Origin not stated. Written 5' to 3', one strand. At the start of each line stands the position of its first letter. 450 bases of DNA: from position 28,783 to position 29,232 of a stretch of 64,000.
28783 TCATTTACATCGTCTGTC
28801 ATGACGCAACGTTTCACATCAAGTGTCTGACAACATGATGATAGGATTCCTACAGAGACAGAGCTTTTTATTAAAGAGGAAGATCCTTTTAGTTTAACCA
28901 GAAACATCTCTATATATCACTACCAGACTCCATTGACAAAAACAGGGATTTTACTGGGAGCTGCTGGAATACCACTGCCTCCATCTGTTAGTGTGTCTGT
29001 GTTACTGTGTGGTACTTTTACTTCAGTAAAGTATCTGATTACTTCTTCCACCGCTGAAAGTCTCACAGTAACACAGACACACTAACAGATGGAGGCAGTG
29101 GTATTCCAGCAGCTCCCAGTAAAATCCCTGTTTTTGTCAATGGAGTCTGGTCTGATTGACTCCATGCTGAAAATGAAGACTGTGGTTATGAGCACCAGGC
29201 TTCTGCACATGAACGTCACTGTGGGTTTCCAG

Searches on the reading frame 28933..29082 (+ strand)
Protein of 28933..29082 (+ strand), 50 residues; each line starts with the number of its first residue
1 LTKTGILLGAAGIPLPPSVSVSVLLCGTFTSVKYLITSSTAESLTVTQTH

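Call 27: find_homologous_proteins(query=window:28933-29082:+, max_evalue=1)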
Query seq(50 aa): no candidate shares three 5-residue words with the query. No homologue found.
